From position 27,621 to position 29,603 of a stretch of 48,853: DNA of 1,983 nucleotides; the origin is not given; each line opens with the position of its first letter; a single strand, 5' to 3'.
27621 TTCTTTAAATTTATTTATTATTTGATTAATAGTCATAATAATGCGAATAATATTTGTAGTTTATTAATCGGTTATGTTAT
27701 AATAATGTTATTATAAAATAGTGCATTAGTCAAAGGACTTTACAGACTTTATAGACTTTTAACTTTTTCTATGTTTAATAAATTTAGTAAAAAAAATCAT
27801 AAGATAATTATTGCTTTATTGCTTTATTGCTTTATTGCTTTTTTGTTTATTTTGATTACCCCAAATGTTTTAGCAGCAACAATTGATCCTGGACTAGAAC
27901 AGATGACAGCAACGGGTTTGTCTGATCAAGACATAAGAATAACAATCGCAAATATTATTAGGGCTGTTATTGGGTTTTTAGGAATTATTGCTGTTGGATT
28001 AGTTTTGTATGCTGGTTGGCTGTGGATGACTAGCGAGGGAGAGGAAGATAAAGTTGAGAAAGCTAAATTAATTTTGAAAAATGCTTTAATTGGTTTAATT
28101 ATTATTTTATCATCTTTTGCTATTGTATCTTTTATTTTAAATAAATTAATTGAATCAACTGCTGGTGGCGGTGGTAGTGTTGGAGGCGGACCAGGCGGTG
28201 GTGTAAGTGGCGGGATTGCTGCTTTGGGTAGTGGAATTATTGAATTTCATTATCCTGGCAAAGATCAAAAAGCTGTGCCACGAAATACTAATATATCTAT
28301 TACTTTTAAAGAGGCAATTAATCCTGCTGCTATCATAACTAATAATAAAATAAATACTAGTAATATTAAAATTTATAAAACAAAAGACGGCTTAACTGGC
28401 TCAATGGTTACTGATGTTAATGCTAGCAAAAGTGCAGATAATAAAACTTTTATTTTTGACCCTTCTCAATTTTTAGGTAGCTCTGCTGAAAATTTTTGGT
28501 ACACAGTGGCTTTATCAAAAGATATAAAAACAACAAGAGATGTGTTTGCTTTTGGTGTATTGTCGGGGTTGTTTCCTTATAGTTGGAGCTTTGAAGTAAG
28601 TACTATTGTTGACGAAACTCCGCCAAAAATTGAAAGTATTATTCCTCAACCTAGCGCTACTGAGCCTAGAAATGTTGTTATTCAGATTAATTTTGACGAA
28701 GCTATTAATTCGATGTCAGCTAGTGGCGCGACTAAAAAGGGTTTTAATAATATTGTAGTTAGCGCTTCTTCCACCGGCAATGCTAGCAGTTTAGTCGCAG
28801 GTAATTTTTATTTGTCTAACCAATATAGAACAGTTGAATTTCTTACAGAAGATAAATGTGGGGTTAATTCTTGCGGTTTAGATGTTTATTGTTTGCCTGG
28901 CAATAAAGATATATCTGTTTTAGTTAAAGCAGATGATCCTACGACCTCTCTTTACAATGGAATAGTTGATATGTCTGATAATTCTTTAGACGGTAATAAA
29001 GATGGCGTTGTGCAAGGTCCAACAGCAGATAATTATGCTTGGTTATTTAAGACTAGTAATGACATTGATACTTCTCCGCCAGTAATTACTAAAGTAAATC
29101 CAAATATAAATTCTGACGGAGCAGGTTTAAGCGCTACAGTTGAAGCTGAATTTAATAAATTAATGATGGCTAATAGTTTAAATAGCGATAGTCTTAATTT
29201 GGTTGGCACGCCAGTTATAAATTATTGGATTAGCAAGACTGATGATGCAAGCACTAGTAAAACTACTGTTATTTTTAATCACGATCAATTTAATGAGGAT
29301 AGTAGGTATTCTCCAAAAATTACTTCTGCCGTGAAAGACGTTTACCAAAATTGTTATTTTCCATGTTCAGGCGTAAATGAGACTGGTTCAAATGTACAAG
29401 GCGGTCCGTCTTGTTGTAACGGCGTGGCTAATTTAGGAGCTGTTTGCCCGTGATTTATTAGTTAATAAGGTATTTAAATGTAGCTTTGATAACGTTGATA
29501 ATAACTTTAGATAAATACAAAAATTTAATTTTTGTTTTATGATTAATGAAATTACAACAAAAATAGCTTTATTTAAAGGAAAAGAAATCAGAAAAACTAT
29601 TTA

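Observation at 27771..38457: Two paralogous surface proteins that use a TrbC/VirB2-like pilin hairpin as N-terminal anchor for very large ectodomains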

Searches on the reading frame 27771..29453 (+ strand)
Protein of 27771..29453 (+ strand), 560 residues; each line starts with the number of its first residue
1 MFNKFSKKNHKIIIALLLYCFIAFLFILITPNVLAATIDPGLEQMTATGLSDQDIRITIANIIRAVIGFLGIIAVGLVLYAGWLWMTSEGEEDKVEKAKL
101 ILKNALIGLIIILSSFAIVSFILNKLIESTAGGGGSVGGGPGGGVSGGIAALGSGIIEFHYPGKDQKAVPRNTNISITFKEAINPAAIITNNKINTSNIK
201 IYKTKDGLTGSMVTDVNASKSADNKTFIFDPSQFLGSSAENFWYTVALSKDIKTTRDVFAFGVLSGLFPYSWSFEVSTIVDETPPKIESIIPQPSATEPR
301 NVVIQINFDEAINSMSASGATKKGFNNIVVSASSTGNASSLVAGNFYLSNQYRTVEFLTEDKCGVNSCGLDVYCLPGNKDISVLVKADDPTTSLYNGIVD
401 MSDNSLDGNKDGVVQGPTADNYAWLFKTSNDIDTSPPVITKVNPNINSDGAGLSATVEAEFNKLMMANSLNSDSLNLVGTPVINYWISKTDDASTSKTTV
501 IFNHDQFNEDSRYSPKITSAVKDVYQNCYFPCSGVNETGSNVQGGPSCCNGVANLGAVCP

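Call 3: search_protein_families(library=pfam, proteins=[window:27771-29453:+], max_evalue=0.01)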
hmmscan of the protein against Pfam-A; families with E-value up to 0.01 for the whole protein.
window:27771-29453:+ (560 aa): 2 families
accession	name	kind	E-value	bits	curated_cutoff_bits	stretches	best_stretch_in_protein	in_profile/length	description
PF13205.12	Big_5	-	1.9e-21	77.2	23.6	3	158-274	8-103/105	Bacterial Ig-like domain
PF18895.5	T4SS_pilin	-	1.6e-06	28.5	26.6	1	58-122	8-71/71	Type IV secretion system pilin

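Call 12: search_protein_families(library=ncbifam, proteins=[window:27771-29453:+], max_evalue=0.01)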
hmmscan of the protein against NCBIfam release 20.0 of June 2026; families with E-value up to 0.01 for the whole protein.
window:27771-29453:+ (560 aa): 2 families
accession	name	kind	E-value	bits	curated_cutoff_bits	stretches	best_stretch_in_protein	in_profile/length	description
NF045849.1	ICE_MMCAP2_0565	equivalog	7.4e-10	38.4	40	1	55-124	9-78/80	Mbov_0395 family pilin-like conjugal transfer protein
NF010117.0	PRK13591.1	equivalog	0.0073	15.4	238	0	55-124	46-117/307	prenyltransferase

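Call 13: find_encoding_contigs(protein=window:27771-29453:+, flank=10000, max_places=6)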
Protein window:27771-29453:+ (560 aa): no gene with exactly this product is on record in the collection.

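Call 34: search_solved_structures(query=window:27771-29453:+, max_evalue=1)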
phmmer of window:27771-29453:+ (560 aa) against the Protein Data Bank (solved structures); distinct sequences matched with E-value up to 1: 10.
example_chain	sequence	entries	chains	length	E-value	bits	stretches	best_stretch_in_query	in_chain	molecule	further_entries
6t3y_B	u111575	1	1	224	0.27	12.9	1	122-163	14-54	MHC class II beta chain 2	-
7ke5_A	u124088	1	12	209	0.47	12.1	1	134-177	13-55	Epstein-Barr nuclear antigen 1,Ferritin heavy chain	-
8ebs_I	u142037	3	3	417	0.52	11.9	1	128-171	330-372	UV excision repair protein RAD23 homolog B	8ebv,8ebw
28js_J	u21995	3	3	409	0.54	11.8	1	128-171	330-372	Lysine-specific demethylase RAD23B | UV excision repair protein RAD23 homolog B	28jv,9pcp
9jto_A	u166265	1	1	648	0.6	11.7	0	110-164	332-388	Glucose-6-phosphatase catalytic subunit 1,GSlinker-HRV3C-GFP-twin strep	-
9jtl_A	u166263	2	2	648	0.6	11.7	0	110-164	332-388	Glucose-6-phosphatase catalytic subunit 1,GS linker-HRV3C-GFP-twin strep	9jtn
7ubs_H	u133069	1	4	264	0.61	11.7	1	126-181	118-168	230AS-26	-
9dbf_A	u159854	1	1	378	0.67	11.5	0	124-155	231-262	Tet4 Variant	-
5f72_T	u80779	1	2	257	0.71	11.5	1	126-184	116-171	Single chain Fv from a Fab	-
6zqk_A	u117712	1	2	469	0.78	11.3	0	125-184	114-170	841 heavy chain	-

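Call 36: find_homologous_proteins(query=window:27771-29453:+, max_evalue=1e-10)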
Query window:27771-29453:+ (560 aa): 337 proteins with E <= 1e-10 among 8000 candidates; the best 120 are listed.
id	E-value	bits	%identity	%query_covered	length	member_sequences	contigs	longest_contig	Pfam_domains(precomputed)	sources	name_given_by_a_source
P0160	0.0e+0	1244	100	100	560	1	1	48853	PF13205.13,PF18895.6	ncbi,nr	ncbi:MAG: Ig-like domain-containing protein [bacterium]|nr:Ig-like domain-containing protein [bacter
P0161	3.5e-266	902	75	96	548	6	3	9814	PF13205.13,PF18895.6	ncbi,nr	ncbi:MAG: Ig-like domain-containing protein [Patescibacteria group bacterium]|nr:Ig-like domain-cont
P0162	4.9e-266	902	76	96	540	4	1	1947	PF13205.13,PF18895.6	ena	-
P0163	6.6e-213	726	64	91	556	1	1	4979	PF13205.13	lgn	-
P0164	3.2e-211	721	61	100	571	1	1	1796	PF13205.13,PF18895.6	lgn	-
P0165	2.0e-201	688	58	99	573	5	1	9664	PF13205.13,PF18895.6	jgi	-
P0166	5.4e-200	684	58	99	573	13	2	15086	PF13205.13,PF18895.6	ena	-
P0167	8.6e-187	640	56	99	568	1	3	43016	PF13205.13,PF18895.6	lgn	-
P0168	1.5e-186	639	55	100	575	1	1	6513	PF13205.13,PF18895.6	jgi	-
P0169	8.6e-186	637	55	99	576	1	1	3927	PF13205.13,PF18895.6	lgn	-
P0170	1.0e-183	630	55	99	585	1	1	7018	PF13205.13,PF18895.6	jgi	-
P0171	1.4e-183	629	53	99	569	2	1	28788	PF13205.13,PF18895.6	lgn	-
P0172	2.5e-182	625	54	98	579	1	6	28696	PF13205.13,PF18895.6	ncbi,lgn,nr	ncbi:Ig-like domain-containing protein [Patescibacteria group bacterium]|nr:Ig-like domain-containin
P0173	3.1e-182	625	53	100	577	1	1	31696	PF13205.13,PF18895.6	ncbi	-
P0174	3.8e-182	625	55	99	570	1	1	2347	PF13205.13,PF18895.6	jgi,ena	-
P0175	4.4e-182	624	55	98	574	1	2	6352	PF13205.13,PF18895.6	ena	-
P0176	2.9e-181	622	55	99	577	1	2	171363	PF13205.13,PF18895.6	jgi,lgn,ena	-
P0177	3.2e-181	622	56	93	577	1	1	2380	PF13205.13,PF18895.6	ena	-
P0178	7.6e-181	620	54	96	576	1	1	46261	PF13205.13,PF18895.6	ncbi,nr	ncbi:MAG: Ig-like domain-containing protein [Patescibacteria group bacterium]|nr:Ig-like domain-cont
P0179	8.7e-181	620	54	96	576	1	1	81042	PF13205.13,PF18895.6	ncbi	-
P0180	1.9e-180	619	53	100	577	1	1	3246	PF13205.13,PF18895.6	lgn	-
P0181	3.9e-180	618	54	98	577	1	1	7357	PF13205.13,PF18895.6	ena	-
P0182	8.5e-180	617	53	98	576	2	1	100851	PF13205.13,PF18895.6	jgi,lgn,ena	-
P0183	4.2e-179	615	54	100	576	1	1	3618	PF13205.13,PF18895.6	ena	-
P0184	4.7e-179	614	53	99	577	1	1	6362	PF13205.13,PF18895.6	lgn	-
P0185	5.7e-179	614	53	100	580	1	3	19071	PF13205.13,PF18895.6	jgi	-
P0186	8.2e-179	614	55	99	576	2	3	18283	PF13205.13,PF18895.6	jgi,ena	jgi:hypothetical protein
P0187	2.6e-178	612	54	98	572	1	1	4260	PF13205.13,PF18895.6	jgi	-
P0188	3.2e-178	612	54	98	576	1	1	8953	PF13205.13,PF18895.6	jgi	-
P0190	1.4e-177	610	55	99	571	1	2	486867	PF13205.13,PF18895.6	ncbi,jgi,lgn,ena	-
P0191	1.6e-177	609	52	99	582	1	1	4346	PF13205.13,PF18895.6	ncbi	-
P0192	1.8e-177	609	54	98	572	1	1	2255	PF13205.13,PF18895.6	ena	-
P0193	2.1e-177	609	54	99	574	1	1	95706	PF13205.13,PF18895.6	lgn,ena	-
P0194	2.2e-177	609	52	97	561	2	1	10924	PF13205.13,PF18895.6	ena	-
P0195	3.8e-177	608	53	98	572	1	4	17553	PF13205.13,PF18895.6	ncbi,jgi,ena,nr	ncbi:hypothetical protein GW814_01285 [Candidatus Falkowbacteria bacterium]|nr:hypothetical protein 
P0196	3.9e-177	608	53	98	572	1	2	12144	PF13205.13,PF18895.6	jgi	-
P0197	5.2e-177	608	53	98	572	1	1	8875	PF13205.13,PF18895.6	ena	-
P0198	7.1e-177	607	53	98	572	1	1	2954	PF13205.13,PF18895.6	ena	-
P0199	7.9e-177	607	55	93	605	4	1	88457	PF13205.13,PF18895.6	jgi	-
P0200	1.1e-176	607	53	98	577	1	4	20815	PF13205.13,PF18895.6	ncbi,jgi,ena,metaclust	metaclust:\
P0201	2.8e-176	605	54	97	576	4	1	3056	PF13205.13,PF18895.6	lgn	-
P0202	8.4e-176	604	53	96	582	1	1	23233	PF13205.13,PF18895.6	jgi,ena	-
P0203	1.1e-175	603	57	90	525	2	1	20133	PF13205.13,PF18895.6,PF11127.15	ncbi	ncbi:MAG: Ig-like domain-containing protein, partial [bacterium]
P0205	2.4e-175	602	52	95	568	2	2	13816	PF13205.13,PF18895.6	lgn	-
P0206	2.5e-175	602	53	98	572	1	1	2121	PF13205.13,PF18895.6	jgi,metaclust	metaclust:\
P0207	4.4e-175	601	53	98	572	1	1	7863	PF13205.13,PF18895.6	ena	-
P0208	6.9e-175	601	54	93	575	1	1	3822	PF13205.13,PF18895.6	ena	-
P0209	7.4e-175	601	53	98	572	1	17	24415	PF13205.13,PF18895.6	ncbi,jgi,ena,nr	ncbi:MAG: hypothetical protein AUK20_02285 [Parcubacteria group bacterium CG2_30_45_37]|nr:MAG: hypo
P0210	7.8e-175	601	53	98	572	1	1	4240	PF13205.13,PF18895.6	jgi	-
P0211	9.5e-175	600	53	98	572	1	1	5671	PF13205.13,PF18895.6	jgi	-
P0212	9.7e-175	600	53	98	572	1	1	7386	PF13205.13,PF18895.6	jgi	-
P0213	9.9e-175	600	53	98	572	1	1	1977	PF13205.13,PF18895.6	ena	-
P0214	1.0e-174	600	53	98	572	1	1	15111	PF13205.13,PF18895.6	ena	-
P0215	1.4e-174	600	53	98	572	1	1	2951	PF13205.13,PF18895.6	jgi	-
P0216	4.8e-174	598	54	93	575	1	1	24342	PF13205.13,PF18895.6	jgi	-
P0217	5.0e-174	598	54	93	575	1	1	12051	PF13205.13,PF18895.6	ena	-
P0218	5.1e-174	598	54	93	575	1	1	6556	PF13205.13,PF18895.6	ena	-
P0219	1.2e-173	597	53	98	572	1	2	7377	PF13205.13,PF18895.6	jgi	-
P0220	1.3e-173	597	50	99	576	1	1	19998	PF13205.13,PF18895.6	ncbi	ncbi:MAG: Ig-like domain-containing protein [bacterium]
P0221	1.6e-173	596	53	98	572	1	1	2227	PF13205.13,PF18895.6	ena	-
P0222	1.6e-173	596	53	98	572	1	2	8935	PF13205.13,PF18895.6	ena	-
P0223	2.9e-173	595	53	96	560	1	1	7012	PF13205.13,PF18895.6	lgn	-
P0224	4.6e-173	595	53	98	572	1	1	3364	PF13205.13,PF18895.6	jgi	-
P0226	5.9e-173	594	52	99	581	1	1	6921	PF13205.13,PF18895.6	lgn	-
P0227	1.4e-172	593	52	99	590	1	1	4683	PF13205.13,PF18895.6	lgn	-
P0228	1.5e-171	590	52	97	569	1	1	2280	PF13205.13,PF18895.6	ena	-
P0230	8.6e-169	581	51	100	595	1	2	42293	PF13205.13,PF18895.6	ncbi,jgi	ncbi:MAG: Ig-like domain-containing protein [Patescibacteria group bacterium]|jgi:phage shock protei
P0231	1.2e-168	580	50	100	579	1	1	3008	PF13205.13,PF18895.6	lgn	-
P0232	6.6e-168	578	52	95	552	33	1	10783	PF13205.13,PF18895.6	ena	-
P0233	6.9e-168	578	52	95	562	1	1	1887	PF13205.13,PF18895.6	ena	-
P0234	9.6e-168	577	51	98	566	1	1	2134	PF13205.13,PF18895.6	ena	-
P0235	1.1e-167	577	51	98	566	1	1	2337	PF13205.13,PF18895.6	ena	-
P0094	2.4e-167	576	52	98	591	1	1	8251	PF13205.13,PF18895.6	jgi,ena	-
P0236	3.2e-167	575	51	100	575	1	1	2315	PF13205.13,PF18895.6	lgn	-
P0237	9.7e-167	574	49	99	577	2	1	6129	PF13205.13,PF18895.6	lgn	-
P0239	2.2e-166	573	52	95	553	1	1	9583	PF13205.13,PF18895.6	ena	-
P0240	4.3e-166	572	52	93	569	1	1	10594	PF13205.13,PF18895.6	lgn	-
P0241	1.5e-165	570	52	93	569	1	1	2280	PF13205.13,PF18895.6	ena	-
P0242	2.0e-165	569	50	98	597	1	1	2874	PF13205.13,PF18895.6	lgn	-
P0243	5.1e-163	562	50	99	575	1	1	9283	PF13205.13,PF18895.6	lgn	-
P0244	3.8e-162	559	49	99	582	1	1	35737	PF13205.13,PF18895.6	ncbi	-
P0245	1.1e-161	557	50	100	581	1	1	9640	PF13205.13,PF18895.6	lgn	-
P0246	4.2e-159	549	53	86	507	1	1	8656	PF13205.13,PF18895.6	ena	-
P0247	5.4e-157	542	46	99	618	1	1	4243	PF13205.13,PF18895.6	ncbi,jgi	jgi:uncharacterized SAM-binding protein YcdF (DUF218 family)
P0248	1.6e-152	527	47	97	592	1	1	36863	PF13205.13,PF18895.6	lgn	-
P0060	5.4e-152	525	46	98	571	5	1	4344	PF13205.13,PF18895.6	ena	-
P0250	2.1e-151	523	47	98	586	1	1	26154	PF13205.13,PF18895.6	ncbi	-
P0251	2.6e-150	520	45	99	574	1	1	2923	PF13205.13,PF18895.6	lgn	-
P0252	3.2e-150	519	49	99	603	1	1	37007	PF13205.13,PF18895.6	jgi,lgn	jgi:hypothetical protein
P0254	1.5e-147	510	46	99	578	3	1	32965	PF13205.13,PF18895.6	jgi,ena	-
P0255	1.5e-143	497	46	98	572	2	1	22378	PF13205.13,PF18895.6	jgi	-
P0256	6.2e-142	492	59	71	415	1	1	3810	PF13205.13,PF18895.6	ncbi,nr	ncbi:MAG: Ig-like domain-containing protein, partial [bacterium]|nr:Ig-like domain-containing protei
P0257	4.5e-139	482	45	99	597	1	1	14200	PF13205.13,PF18895.6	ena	-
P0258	1.1e-138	481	43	98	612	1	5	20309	PF13205.13,PF18895.6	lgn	-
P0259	1.1e-136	475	46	99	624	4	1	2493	PF13205.13,PF18895.6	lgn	-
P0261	3.8e-134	466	44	99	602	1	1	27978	PF13205.13,PF18895.6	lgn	-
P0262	5.5e-134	466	45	99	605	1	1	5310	PF13205.13,PF18895.6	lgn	-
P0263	9.4e-134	465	44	98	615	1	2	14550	PF13205.13,PF18895.6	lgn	-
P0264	1.6e-132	461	44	99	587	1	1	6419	PF13205.13,PF18895.6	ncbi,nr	ncbi:MAG: Ig-like domain-containing protein [Candidatus Magasanikbacteria bacterium]|nr:Ig-like doma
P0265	4.4e-132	459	46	93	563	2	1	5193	PF13205.13,PF18895.6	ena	-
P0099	8.0e-131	455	47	92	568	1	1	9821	PF13205.13,PF18895.6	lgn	-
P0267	2.1e-130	454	43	97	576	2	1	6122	PF13205.13,PF18895.6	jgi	-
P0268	2.5e-130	454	43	97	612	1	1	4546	PF13205.13,PF18895.6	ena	-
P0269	9.7e-130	452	52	78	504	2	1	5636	PF13205.13,PF18895.6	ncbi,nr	ncbi:hypothetical protein HY797_00905, partial [Candidatus Falkowbacteria bacterium]|nr:hypothetical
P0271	1.0e-124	435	45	95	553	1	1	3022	PF13205.13,PF18895.6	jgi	-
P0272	1.7e-123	431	42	99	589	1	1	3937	PF13205.13,PF18895.6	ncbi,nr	ncbi:hypothetical protein HGA64_04290 [Candidatus Falkowbacteria bacterium]|nr:hypothetical protein 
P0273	7.4e-123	429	42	96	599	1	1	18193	PF13205.13,PF18895.6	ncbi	-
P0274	2.8e-122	427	43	97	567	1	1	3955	PF13205.13,PF18895.6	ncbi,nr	ncbi:MAG: Ig-like domain-containing protein, partial [Patescibacteria group bacterium]|nr:Ig-like do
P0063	1.0e-119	419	43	99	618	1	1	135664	PF13205.13,PF18895.6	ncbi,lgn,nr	ncbi:MAG: Ig-like domain-containing protein [bacterium]|nr:Ig-like domain-containing protein [bacter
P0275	5.4e-119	416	43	98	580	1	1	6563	PF13205.13,PF18895.6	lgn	-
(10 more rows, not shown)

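Call 41: predict_structure(alignment_id=A3)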
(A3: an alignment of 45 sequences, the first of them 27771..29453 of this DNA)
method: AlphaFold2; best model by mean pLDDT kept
length: 560 residues; sequences in the alignment: 45
mean_pLDDT: 82.8   pTM: 0.69
mean pLDDT of the five models: 82.8, 82.5, 81.0, 79.6, 76.0
residues with pLDDT >= 90: 272; 70-90: 195; 50-70: 41; < 50: 52
segments of 3 or more residues with pLDDT < 50: 1-7, 29-52, 130-150
pLDDT, mean of each block of 10 residues (from residue 1): 46 75 64 40 41 62 80 86 84 84 87 81 63 31 31 75 93 95 96 96 94 94 94 95 96 93 80 95 93 95 96 93 93 79 94 95 89 95 89 75 90 80 95 92 88 91 95 87 87 93 89 89 94 79 76 75
secondary structure, 60 per line:
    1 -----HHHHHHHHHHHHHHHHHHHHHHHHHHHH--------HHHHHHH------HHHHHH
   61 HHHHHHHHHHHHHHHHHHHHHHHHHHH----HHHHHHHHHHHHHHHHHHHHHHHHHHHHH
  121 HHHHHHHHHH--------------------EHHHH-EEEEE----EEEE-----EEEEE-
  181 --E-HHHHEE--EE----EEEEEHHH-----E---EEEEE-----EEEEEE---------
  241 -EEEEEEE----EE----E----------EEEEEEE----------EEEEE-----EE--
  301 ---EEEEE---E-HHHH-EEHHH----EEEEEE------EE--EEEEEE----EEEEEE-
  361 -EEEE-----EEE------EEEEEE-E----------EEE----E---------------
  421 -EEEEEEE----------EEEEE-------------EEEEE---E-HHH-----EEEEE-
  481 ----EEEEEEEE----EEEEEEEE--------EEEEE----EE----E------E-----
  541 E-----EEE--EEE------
elements in order: H6-33 H42-48 H55-87 H92-130 H152-155 E157-161 E166-169 E175-179 H185-188 E199-203 E216-220 E226-231 E242-248 E270-276 E287-291 E304-308 H314-317 E328-333 E344-349 E354-359 E362-365 E371-373 E380-385 E398-400 E422-428 E439-443 E457-461 E475-479 E485-492 E497-504 E513-517 E547-549 E552-554

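Call 46: fold_search(model_id=the predicted structure, library=pdb)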
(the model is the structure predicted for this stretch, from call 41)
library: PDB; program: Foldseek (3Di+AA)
matches with E <= 10: 846; with E <= 0.001: 60
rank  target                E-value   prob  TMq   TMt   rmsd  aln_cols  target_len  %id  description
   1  4uic                  4.1e-09  1.00  0.16  0.13  27.6       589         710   10  Crystal structure of the S-layer protein rSbsC(31-844) (released 2016-04-13)
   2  4uj6                  5.1e-09  1.00  0.17  0.14  26.3       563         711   11  Structure of surface layer protein SbsC, domains 1-6 (released 2016-04-27)
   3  5uwv_E                3.2e-08  1.00  0.16  0.25  20.1       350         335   12  Crystal structure of Mycobacterium abscessus L,D-transpeptidase 2 (released 2017-08-16)
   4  6d5a                  7.1e-08  1.00  0.15  0.23  19.0       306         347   11  Crystal structure of L,D-transpeptidase 5 from Mycobacterium tuberculosis in apo form (released 2019-02-27)
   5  4zfq                  1.8e-07  1.00  0.13  0.20  19.1       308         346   10  Structure of M. tuberculosis (3,3) L,D-Transpeptidase, LdtMt5. (Meropenen-adduct form) (released 2015-09-02)
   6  4z7a                  2.1e-07  1.00  0.15  0.23  19.0       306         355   12  Structural and biochemical characterization of a non-functionally redundant M. tuberculosis (3,3) L,D-Transpeptidase, Ld (released 2015-09-02)
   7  3b43                  1.1e-06  0.98  0.12  0.12  29.4       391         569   10  I-band fragment I65-I70 from titin (released 2008-01-22)
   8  6efz_A                3.8e-06  0.97  0.12  0.19  29.5       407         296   10  Crystal Structure of DIP-Theta Ig1-3 (released 2018-11-28)
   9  1ira_Y                5.0e-06  0.96  0.12  0.20  20.2       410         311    9  COMPLEX OF THE INTERLEUKIN-1 RECEPTOR WITH THE INTERLEUKIN-1 RECEPTOR ANTAGONIST (IL1RA) (released 1998-06-17)
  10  4dep_E                7.1e-06  0.96  0.13  0.21  18.4       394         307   10  Structure of the IL-1b signaling complex (released 2012-03-21)
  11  7k0x_C                7.5e-06  0.96  0.13  0.20  22.4       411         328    7  Marsupial T cell receptor Spl_145 (released 2021-03-24)
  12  4zjg                  1.2e-05  0.98  0.14  0.23  20.1       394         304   10  Crystal structure of native alpha-2-macroglobulin from Escherichia coli spanning domains MG0-NIE-MG1. (released 2015-06-10)
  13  4dep_B                1.5e-05  0.94  0.13  0.22  18.4       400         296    8  Structure of the IL-1b signaling complex (released 2012-03-21)
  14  6hhu_A                2.2e-05  0.84  0.13  0.12  24.9       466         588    9  Structure of the Bacillus anthracis Sap S-layer assembly domain (released 2019-07-24)
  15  4gaf_B                2.7e-05  0.87  0.12  0.20  18.8       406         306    9  Crystal structure of EBI-005, a chimera of human IL-1beta and IL-1Ra, bound to human Interleukin-1 receptor type 1 (released 2013-02-20)
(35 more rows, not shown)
